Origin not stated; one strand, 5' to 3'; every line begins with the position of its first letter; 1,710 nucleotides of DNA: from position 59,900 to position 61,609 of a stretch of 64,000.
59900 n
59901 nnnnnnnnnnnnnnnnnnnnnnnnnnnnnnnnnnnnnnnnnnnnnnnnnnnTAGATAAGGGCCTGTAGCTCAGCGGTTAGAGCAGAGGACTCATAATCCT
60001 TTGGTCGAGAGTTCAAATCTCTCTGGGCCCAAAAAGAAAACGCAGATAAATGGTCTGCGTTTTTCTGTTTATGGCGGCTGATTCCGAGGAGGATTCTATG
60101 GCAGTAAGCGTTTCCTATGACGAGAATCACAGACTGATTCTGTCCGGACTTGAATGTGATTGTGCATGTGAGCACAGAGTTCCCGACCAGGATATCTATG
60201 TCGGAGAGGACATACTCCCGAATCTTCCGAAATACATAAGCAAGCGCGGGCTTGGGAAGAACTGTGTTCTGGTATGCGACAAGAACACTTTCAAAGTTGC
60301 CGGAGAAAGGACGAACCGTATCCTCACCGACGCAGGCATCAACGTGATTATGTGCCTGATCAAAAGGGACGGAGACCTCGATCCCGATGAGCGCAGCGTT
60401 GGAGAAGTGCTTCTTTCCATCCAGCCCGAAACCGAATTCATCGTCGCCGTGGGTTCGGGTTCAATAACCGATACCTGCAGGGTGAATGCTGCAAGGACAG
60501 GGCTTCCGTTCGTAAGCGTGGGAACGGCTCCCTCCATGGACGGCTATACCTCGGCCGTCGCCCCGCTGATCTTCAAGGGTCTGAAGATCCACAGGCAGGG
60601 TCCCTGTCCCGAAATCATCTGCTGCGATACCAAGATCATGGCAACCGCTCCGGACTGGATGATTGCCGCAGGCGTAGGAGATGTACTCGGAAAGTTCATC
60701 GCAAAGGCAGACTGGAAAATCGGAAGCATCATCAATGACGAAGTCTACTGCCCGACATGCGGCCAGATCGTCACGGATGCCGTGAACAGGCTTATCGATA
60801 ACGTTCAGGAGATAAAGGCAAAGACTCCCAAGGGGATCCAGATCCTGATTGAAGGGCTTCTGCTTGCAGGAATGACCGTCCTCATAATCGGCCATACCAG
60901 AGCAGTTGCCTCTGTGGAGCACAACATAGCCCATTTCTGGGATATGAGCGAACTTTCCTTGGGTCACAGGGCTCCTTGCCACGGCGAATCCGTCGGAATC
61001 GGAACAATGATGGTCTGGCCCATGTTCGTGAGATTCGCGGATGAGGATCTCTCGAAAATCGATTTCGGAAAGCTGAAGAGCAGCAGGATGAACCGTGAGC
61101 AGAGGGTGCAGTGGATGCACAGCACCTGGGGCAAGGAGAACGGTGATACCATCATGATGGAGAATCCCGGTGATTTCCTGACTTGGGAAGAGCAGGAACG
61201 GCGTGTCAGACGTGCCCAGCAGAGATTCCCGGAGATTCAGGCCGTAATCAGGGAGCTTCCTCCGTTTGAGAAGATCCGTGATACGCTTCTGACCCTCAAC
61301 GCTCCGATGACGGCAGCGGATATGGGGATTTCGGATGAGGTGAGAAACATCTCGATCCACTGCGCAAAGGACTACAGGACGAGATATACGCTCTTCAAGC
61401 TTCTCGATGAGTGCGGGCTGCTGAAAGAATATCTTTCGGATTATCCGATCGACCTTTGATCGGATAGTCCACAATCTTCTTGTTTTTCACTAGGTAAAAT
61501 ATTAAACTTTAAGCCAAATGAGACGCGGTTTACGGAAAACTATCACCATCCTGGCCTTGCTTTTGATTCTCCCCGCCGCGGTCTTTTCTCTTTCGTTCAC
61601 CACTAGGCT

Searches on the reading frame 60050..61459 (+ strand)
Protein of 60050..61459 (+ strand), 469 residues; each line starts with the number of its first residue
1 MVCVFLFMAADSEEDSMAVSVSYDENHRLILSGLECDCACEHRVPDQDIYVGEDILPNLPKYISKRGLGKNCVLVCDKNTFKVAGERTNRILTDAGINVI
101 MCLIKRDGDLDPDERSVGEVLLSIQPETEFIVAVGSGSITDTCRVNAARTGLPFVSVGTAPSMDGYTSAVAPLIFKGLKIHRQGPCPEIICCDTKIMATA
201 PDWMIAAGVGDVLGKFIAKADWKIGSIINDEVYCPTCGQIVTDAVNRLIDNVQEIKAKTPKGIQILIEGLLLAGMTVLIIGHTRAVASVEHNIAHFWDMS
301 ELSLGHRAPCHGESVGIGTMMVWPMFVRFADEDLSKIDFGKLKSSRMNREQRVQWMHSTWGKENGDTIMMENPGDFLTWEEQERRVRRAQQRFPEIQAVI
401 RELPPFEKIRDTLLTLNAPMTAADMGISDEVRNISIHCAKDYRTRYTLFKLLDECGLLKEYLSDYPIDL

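Call 16: search_protein_families(library=pfam, proteins=[window:60050-61459:+], max_evalue=0.00001)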
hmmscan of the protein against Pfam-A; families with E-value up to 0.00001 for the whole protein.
window:60050-61459:+ (469 aa): 2 families
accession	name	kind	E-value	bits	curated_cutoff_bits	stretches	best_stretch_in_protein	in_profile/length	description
PF13685.12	Fe-ADH_2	-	3.5e-29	102.2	28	1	51-201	2-149/149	Iron-containing alcohol dehydrogenase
PF00465.25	Fe-ADH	-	8.5e-09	35.7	31.3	1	48-170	3-140/168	Iron-containing alcohol dehydrogenase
